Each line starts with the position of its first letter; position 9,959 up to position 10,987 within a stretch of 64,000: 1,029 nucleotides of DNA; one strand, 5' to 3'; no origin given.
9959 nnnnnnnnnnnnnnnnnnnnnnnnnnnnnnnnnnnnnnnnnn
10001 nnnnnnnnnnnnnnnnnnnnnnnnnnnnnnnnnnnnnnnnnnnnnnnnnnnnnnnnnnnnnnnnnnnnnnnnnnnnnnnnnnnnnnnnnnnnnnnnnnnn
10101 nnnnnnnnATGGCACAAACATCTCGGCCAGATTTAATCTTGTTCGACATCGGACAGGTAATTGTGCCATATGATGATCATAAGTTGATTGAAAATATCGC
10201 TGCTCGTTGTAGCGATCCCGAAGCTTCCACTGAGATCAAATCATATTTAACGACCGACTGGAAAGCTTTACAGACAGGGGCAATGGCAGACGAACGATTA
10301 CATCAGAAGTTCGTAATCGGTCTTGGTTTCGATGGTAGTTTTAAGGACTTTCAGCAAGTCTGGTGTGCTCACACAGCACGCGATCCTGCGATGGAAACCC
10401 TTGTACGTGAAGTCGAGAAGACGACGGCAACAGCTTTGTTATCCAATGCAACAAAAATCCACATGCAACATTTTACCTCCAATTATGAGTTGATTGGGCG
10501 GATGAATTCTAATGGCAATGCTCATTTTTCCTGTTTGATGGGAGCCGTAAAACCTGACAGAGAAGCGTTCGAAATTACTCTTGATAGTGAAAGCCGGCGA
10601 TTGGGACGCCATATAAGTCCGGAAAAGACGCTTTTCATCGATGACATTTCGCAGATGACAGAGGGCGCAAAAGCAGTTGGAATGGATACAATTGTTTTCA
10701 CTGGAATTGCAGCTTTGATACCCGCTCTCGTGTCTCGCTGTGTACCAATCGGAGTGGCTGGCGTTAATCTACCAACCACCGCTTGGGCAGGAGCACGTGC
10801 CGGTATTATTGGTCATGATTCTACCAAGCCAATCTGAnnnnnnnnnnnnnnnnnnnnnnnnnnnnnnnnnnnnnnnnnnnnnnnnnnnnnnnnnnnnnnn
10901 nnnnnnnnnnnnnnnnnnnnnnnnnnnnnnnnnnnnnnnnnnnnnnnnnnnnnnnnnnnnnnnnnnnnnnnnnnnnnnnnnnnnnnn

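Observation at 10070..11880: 1.7-kb low-GC island between gatB and rlpA carrying a HAD-like hydrolase, a Cys-rich membrane protein and a DUF2945 mini-protein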

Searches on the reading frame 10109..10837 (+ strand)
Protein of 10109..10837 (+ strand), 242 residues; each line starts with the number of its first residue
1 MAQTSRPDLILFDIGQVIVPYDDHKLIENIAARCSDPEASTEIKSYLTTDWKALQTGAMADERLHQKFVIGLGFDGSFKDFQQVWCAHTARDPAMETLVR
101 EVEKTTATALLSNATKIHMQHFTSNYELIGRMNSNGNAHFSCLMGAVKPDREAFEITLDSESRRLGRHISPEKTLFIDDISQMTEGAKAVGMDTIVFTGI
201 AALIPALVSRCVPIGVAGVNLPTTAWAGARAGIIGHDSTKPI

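Call 3: search_protein_families(library=pfam, proteins=[window:10109-10837:+], max_evalue=0.1)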
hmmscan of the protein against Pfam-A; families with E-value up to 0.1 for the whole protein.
window:10109-10837:+ (242 aa): 0 families

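Call 5: search_protein_families(library=ncbifam, proteins=[window:10109-10837:+], max_evalue=1)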
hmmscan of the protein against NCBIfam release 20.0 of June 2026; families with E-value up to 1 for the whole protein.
window:10109-10837:+ (242 aa): 5 families
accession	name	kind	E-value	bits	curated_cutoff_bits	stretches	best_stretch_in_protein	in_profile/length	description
NF006991.0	PRK09456.1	equivalog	7.3e-15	55.2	295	1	9-199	2-186/199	glucose-1-phosphatase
TIGR02247.1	HAD-1A3-hyp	subfamily_domain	1.6e-10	41.1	125.4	1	10-204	5-202/211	epoxide hydrolase N-terminal domain-like phosphatase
TIGR01509.1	HAD-SF-IA-v3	subfamily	4.3e-08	33.5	29.4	2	119-196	82-153/154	HAD-IA family hydrolase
TIGR01993.1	Pyr-5-nucltdase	equivalog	9.4e-05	22.3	142.9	1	90-196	84-182/183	pyrimidine 5'-nucleotidase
TIGR02252.1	DREG-2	subfamily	0.0002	21.2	155.2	1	91-195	107-202/203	HAD hydrolase, REG-2-like, family IA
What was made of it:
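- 10109..10837 (+): YihX-like HAD-IA (variant 3) phosphatase, 242 aa. This is the only compositionally foreign gene and the real insert. TIGR01509 scores 33.5 bits against a cut-off of 29.4 (call 5).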

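Call 6: search_solved_structures(query=window:10109-10837:+, max_evalue=10, show_alignments=3)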
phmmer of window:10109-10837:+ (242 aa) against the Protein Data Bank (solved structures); distinct sequences matched with E-value up to 10: 16.
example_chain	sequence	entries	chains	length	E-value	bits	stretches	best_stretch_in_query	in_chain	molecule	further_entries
2b0c_A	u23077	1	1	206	7e-08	35.5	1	4-197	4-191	putative phosphatase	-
8pno_A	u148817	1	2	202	1.9e-07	34.1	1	9-197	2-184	Alpha-D-glucose 1-phosphate phosphatase YihX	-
8pne_A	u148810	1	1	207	2e-07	34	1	9-197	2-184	Alpha-D-glucose 1-phosphate phosphatase YihX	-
4jb3_A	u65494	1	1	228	9.5e-05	25.2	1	10-195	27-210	Haloacid dehalogenase-like hydrolase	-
5mwa_A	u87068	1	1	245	0.05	16.3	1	103-198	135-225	Bifunctional epoxide hydrolase 2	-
5ahx_A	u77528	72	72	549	0.16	14.7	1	140-199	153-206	BIFUNCTIONAL EPOXIDE HYDROLASE 2 | SOLUBLE EPOXIDE HYDROLASE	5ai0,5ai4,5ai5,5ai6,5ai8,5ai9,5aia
1s8o_A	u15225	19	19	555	0.16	14.7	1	140-199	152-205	epoxide hydrolase 2, cytoplasmic | Epoxide hydrolase 2 | Bifunctional epoxide hydrolase 2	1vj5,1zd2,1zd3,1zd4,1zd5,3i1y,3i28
3wk4_A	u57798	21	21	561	0.16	14.7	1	140-199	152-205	Bifunctional epoxide hydrolase 2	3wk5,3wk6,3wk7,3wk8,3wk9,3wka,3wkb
2fdr_A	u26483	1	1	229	0.19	14.4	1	169-216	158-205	conserved hypothetical protein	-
2i6x_A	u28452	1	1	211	0.19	14.4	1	137-206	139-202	Hydrolase, haloacid dehalogenase-like family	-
3lp6_A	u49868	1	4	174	0.53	13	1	157-224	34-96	Phosphoribosylaminoimidazole carboxylase catalytic subunit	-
1cqz_A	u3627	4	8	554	0.62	12.8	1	81-204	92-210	EPOXIDE HYDROLASE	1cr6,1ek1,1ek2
8tw7_2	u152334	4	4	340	1.4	11.6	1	30-89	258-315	Replication factor C subunit 2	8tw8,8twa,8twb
7sgz_D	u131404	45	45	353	1.5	11.5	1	30-89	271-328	Replication factor C subunit 2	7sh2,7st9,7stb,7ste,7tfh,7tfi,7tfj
1sxj_D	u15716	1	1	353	1.6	11.4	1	30-89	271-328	Activator 1 41 kDa subunit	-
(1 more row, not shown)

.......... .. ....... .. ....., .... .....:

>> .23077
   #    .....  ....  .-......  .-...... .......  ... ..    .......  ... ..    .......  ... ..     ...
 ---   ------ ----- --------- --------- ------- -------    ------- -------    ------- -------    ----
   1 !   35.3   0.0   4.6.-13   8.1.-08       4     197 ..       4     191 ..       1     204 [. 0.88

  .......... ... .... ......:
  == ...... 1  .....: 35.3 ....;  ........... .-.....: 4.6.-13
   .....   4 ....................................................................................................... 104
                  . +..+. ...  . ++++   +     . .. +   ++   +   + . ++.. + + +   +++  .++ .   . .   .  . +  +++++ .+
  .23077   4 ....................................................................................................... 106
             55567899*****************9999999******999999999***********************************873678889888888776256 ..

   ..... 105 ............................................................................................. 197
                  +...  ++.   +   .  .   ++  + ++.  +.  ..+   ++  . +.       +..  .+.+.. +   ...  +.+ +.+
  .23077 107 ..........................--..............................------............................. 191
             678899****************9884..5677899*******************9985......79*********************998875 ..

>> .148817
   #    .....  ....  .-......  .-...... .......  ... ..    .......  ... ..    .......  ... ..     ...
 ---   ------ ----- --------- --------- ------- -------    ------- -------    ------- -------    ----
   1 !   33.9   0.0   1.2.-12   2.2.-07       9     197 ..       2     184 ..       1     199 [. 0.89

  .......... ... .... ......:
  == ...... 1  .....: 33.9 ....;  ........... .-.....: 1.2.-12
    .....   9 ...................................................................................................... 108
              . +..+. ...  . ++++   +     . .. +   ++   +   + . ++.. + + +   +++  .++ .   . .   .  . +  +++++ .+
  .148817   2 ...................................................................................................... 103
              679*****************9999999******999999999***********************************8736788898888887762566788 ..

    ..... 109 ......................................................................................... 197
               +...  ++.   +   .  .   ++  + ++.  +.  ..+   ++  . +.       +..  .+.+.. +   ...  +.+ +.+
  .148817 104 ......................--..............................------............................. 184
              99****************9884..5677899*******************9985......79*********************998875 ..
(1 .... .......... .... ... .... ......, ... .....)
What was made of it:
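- Checked: It is recognised by NCBIfam TIGR01509 (33.5 bits, cut-off 29.4; call 5) and by E. coli YihX structures (call 6).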

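Call 8: find_homologous_proteins(query=window:10109-10837:+)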
Query window:10109-10837:+ (242 aa): 1 proteins with E <= 0.001 among 1112 candidates.
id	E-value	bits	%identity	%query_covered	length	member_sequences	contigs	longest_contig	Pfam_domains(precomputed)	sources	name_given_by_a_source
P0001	2.1e-158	543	100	100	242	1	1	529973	-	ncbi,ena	-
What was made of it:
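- The HAD protein has no homologue other than itself in the word-indexed search of 5.8 billion proteins (call 8).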

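Call 11: find_encoding_contigs(protein=P0001, flank=3000, max_places=4)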
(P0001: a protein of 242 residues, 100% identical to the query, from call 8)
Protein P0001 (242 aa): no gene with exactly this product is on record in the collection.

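Call 30: search_protein_representatives(protein=window:10109-10837:+)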
Query: 242 residues. Proteins with E-value up to 0.001 (for the whole library): 1471; up to 1e-10: 75; up to 1e-30: 2. The best 150 are listed.
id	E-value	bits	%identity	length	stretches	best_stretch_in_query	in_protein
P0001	6.8e-159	542.7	100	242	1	1-242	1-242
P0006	1.1e-46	175.5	46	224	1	5-210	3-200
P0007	2.6e-24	102.4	37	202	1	4-209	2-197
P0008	6.6e-23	97.8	37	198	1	6-205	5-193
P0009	1.4e-21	93.4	32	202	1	8-207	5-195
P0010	2.2e-19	86.3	32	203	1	8-215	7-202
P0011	1.0e-18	84.1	33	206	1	8-210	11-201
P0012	2.5e-17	79.5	29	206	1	2-207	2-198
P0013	4.7e-17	78.6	33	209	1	10-209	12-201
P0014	5.2e-16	75.2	27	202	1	10-208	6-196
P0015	6.5e-16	74.9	29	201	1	10-209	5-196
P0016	7.2e-16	74.8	31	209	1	9-203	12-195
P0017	1.4e-15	73.8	34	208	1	6-203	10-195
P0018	3.6e-15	72.5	30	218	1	7-207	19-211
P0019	4.7e-15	72.1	34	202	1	9-206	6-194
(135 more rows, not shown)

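Call 32: find_encoding_contigs(protein=P0006, flank=5000, max_places=4)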
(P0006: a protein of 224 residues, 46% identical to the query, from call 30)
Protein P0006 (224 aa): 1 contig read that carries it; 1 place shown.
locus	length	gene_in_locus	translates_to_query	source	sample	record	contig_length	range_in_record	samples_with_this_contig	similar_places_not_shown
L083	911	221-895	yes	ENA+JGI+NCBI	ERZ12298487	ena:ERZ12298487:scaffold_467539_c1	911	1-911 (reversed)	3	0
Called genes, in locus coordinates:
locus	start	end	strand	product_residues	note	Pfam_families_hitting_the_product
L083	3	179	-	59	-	?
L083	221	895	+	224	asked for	PF00702:Hydrolase (weak), PF13419:HAD_2 (weak)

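Call 37: list_cluster_members(proteins=[P0006, P0007, P0008, P0009, P0012, P0001, P0003])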
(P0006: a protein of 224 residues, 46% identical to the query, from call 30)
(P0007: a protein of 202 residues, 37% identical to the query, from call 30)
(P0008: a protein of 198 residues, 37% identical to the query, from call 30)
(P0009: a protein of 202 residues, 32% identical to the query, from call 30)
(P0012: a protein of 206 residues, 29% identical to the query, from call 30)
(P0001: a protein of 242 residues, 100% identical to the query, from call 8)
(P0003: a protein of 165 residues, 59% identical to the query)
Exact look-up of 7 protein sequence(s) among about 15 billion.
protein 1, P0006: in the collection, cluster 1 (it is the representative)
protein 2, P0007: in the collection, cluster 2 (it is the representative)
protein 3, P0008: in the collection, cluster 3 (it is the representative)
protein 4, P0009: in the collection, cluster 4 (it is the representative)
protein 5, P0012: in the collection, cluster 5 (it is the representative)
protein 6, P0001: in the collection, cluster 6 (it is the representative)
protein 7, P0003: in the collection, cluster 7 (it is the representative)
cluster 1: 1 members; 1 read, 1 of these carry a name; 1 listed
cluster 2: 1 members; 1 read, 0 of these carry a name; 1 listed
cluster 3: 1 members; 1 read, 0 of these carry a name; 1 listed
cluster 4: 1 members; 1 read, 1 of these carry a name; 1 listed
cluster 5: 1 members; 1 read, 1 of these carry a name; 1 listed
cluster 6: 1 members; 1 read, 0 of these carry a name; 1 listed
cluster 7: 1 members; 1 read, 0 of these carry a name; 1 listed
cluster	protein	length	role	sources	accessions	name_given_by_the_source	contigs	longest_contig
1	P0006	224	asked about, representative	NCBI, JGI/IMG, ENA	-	putative hydrolase of the HAD superfamily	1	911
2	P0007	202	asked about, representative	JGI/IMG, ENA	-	-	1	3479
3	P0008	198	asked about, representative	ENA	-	-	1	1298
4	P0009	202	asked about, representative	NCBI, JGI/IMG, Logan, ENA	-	putative hydrolase of the HAD superfamily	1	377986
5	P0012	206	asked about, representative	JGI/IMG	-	glucose-1-phosphatase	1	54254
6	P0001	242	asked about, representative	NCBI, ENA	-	-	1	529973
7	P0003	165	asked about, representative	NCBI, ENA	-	-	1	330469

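Call 50: find_encoding_contigs(protein=P0009, flank=4000, max_places=2)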
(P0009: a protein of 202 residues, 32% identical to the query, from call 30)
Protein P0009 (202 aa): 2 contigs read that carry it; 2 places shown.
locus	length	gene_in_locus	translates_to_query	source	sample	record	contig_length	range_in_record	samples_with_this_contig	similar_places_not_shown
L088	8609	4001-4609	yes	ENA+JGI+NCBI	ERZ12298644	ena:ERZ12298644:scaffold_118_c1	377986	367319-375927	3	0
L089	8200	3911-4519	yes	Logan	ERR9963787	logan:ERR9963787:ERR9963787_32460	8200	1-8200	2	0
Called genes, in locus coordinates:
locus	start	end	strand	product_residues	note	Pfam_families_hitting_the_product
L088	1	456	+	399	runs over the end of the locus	PF00202:Aminotran_3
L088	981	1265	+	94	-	PF14384:BrnA_antitoxin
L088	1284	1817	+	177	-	-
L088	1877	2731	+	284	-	PF19420:DDAH_eukar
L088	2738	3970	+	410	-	PF04932:Wzy_C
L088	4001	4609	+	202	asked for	PF00702:Hydrolase, PF13419:HAD_2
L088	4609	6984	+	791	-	PF00534:Glycos_transf_1 (weak), PF13692:Glyco_trans_1_4, PF05045:RgpF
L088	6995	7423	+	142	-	PF19834:DUF6314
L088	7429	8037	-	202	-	PF02630:SCO1-SenC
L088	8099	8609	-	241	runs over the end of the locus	PF02562:PhoH, PF13604:AAA_30, PF13245:AAA_19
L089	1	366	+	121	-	?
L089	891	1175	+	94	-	PF14384:BrnA_antitoxin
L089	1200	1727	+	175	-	-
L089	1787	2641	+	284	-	PF19420:DDAH_eukar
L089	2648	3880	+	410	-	PF04932:Wzy_C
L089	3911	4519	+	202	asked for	PF00702:Hydrolase, PF13419:HAD_2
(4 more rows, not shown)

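Call 51: find_encoding_contigs(protein=P0012, flank=4000, max_places=2)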
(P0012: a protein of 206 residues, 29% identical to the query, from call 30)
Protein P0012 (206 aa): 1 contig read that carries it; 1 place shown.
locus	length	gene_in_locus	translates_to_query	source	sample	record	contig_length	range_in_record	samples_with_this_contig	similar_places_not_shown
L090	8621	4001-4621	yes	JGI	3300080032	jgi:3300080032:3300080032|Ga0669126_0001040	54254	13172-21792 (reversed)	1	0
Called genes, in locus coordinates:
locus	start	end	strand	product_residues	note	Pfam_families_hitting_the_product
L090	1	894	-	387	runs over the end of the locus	PF02776:TPP_enzyme_N, PF02779:Transket_pyr (faint), PF02775:TPP_enzyme_C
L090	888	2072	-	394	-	PF00266:Aminotran_5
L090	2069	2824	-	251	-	PF00483:NTP_transferase (weak), PF12804:NTP_transf_3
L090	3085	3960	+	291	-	PF05721:PhyH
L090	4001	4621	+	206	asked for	PF00702:Hydrolase, PF13419:HAD_2 (weak)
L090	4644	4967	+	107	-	PF02627:CMD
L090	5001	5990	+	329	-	PF02737:3HCDH_N (weak), PF02826:2-Hacid_dh_C (weak), PF03446:NAD_binding_2, PF03807:F420_oxidored (weak), PF14833:NAD_binding_11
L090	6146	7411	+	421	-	PF01266:DAO, PF01494:FAD_binding_3 (weak)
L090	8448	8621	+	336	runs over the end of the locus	PF01464:SLT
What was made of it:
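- Relatives of this HAD protein sit in unrelated contexts (calls 50, 51).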

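Call 52: search_solved_structures(query=A4, max_evalue=0.001)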
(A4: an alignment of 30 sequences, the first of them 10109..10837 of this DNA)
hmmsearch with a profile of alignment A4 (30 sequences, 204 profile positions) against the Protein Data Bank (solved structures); distinct sequences matched with E-value up to 0.001: 110 (the best 60 are shown).
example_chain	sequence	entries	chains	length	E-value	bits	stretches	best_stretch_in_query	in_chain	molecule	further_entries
2b0c_A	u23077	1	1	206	2.3e-44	154.8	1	7-191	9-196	putative phosphatase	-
8pno_A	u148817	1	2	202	3.5e-44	154.2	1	9-191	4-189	Alpha-D-glucose 1-phosphate phosphatase YihX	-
8pne_A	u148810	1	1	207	3.8e-44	154.1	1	9-191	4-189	Alpha-D-glucose 1-phosphate phosphatase YihX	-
4dcc_A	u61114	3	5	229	3.5e-37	131.4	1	2-184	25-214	Putative haloacid dehalogenase-like hydrolase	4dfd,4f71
4f72_A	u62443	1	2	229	2.4e-35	125.3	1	2-184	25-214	Putative haloacid dehalogenase-like hydrolase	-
4jb3_A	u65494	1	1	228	7.5e-35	123.7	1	4-197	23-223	Haloacid dehalogenase-like hydrolase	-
2i6x_A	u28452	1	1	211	2.6e-33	118.7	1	5-184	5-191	Hydrolase, haloacid dehalogenase-like family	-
3cnh_A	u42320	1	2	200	1.2e-29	106.8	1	4-201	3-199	Hydrolase family protein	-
9m7d_A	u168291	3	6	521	1.1e-22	84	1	4-188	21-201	Haloacid dehalogenase superfamily, subfamily IA, variant 3 with third motif having DD or E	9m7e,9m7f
9mhs_B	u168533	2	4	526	1.1e-22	84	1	4-188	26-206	Drimenol Synthase | Haloacid dehalogenase superfamily, subfamily IA, variant 3 with third motif having DD or E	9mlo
22tz_A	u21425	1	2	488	2.2e-15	60.1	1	47-190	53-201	AstC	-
5mwa_A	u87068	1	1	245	9.8e-15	58.1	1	128-199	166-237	Bifunctional epoxide hydrolase 2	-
5ahx_A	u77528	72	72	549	4.1e-14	56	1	128-199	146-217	BIFUNCTIONAL EPOXIDE HYDROLASE 2 | SOLUBLE EPOXIDE HYDROLASE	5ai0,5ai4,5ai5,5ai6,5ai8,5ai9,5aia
1s8o_A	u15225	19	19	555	4.2e-14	56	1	128-199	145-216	epoxide hydrolase 2, cytoplasmic | Epoxide hydrolase 2 | Bifunctional epoxide hydrolase 2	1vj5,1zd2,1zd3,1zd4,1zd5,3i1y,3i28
3wk4_A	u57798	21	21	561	4.3e-14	56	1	128-199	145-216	Bifunctional epoxide hydrolase 2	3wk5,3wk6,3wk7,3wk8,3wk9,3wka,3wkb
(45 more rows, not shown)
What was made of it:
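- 10109..10837 (+): YihX structures 2b0c/8pno match at E 7e-08 for the single sequence and 2e-44 for the family profile (calls 6, 52).
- The family profile matches YihX structures at 2e-44 (call 52).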

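Call 54: search_protein_families(library=padloc, proteins=[window:10109-10837:+], max_evalue=0.01)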
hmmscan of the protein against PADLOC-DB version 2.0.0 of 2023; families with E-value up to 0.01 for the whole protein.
window:10109-10837:+ (242 aa): 0 families

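Call 55: search_protein_families(library=phrogs, proteins=[window:10109-10837:+], max_evalue=0.01)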
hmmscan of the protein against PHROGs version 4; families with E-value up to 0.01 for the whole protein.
window:10109-10837:+ (242 aa): 0 families

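Call 73: search_dna_similar(query=window:10109-10837:+, collection=plasmids, mode=protein, max_rows=10)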
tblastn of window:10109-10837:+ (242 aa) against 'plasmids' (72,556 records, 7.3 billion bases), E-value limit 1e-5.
Records with a match: 7; places in all: 8; records where one place covers at least 80% of the query: 1.
Best place of each record, by identity: <60% 7.
By first word of the organism name: Escherichia 4; Streptomyces 2; Enterobacter 1.
By predicted mobility (MOB-suite, as given by PLSDB): non-mobilizable 6; mobilizable 1.
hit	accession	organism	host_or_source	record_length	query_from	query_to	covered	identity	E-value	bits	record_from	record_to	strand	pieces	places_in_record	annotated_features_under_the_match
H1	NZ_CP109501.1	Streptomyces sp. NBC_01426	-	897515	3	197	81%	26.0%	3e-12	73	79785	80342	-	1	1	HAD family phosphatase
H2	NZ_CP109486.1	Streptomyces sp. NBC_01445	-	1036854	10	197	78%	25.3%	2e-6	56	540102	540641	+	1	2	record has no annotation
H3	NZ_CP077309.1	Enterobacter hormaechei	-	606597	9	199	79%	22.8%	8e-6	54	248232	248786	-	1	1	yihX: glucose-1-phosphatase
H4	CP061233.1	Escherichia coli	Sheep,cell culture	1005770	9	196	78%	23.2%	3e-6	55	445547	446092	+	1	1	yihX: glucose-1-phosphatase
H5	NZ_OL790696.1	Escherichia coli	-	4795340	9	196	78%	23.2%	3e-6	55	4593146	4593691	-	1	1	none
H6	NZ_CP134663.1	Escherichia coli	Larus michahellis,bacteria,cloaca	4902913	9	196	78%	22.6%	6e-6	54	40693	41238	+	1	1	none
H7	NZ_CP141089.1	Escherichia coli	Homo sapiens,Infected Human Urine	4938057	9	196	78%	22.6%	6e-6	54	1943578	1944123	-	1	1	none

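Call 74: find_related_loci(query=window:10109-10837:+, collection=viral_contigs, flank=3000)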
Query window:10109-10837:+ (242 aa) in viral_contigs; peptide patterns used: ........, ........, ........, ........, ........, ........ (x = any residue, [..] = any of these).
1 stretches matched a pattern, but none encodes a relative of the query by tblastn (E <= 1e-3).
